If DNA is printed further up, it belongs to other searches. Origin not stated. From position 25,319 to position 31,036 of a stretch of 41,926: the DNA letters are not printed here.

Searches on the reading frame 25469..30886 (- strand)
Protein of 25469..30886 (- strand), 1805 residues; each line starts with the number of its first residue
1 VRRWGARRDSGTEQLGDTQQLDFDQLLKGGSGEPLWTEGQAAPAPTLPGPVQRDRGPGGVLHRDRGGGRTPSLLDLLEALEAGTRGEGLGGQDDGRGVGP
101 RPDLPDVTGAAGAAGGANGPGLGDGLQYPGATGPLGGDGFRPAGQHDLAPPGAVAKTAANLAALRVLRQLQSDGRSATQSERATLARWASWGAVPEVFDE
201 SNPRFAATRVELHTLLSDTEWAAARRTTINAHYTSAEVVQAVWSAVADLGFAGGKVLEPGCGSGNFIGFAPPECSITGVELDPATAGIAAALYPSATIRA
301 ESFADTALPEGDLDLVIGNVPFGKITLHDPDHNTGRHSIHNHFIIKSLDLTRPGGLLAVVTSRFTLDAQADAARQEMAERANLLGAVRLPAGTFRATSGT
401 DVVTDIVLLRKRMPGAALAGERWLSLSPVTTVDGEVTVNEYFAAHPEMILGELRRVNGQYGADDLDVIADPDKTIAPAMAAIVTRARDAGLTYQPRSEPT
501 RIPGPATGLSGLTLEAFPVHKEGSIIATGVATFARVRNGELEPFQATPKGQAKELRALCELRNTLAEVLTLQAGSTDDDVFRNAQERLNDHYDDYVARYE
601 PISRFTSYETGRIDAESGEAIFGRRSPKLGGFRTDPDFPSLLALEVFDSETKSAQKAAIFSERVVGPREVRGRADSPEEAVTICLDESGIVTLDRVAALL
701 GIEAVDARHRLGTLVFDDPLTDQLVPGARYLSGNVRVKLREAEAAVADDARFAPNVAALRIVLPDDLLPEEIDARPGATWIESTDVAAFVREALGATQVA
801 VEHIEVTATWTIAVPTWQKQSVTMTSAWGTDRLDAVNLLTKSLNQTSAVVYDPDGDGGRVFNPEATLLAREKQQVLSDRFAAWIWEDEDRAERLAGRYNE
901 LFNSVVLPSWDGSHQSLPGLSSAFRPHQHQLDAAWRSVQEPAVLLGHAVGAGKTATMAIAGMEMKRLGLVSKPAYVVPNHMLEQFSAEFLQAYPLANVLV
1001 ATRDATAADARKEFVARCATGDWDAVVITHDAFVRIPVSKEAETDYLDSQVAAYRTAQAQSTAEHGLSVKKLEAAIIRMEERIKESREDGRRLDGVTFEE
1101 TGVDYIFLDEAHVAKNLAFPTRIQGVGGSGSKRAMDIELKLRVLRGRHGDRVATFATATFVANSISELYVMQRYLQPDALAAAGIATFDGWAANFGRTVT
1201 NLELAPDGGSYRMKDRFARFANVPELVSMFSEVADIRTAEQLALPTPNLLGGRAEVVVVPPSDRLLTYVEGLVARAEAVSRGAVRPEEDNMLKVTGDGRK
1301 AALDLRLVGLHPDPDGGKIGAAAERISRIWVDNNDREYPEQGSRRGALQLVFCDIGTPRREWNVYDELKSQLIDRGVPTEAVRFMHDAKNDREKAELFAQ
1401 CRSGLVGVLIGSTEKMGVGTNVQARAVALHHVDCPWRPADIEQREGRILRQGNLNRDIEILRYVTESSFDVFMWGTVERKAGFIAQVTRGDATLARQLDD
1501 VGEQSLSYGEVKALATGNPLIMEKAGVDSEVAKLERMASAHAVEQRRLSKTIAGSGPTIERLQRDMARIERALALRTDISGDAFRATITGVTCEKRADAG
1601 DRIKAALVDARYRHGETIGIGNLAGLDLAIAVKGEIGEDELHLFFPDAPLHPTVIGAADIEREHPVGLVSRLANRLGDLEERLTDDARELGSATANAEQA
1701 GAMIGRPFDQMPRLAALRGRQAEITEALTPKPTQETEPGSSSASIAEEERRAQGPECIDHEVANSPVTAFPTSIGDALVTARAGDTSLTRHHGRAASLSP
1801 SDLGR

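Call 16: search_protein_families(library=pfam, proteins=[window:25469-30886:-], max_evalue=0.01)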
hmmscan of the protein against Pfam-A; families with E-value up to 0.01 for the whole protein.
window:25469-30886:- (1805 aa): 5 families
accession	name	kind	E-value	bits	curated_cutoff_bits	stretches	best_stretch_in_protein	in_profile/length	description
PF00271.37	Helicase_C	-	8.6e-05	23.2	23.5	1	1380-1452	40-110/110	Helicase conserved C-terminal domain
PF04851.21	ResIII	-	0.0023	18.3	22.5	1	924-1081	4-115/164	Type III restriction enzyme, res subunit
PF13649.12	Methyltransf_25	-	0.0024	18.9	27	1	256-323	1-75/97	Methyltransferase domain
PF07669.17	Eco57I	-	0.0024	18.4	25.3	1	302-383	64-159/171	Eco57I restriction-modification methylase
PF13489.12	Methyltransf_23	-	0.01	16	27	0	247-369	17-94/164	Methyltransferase domain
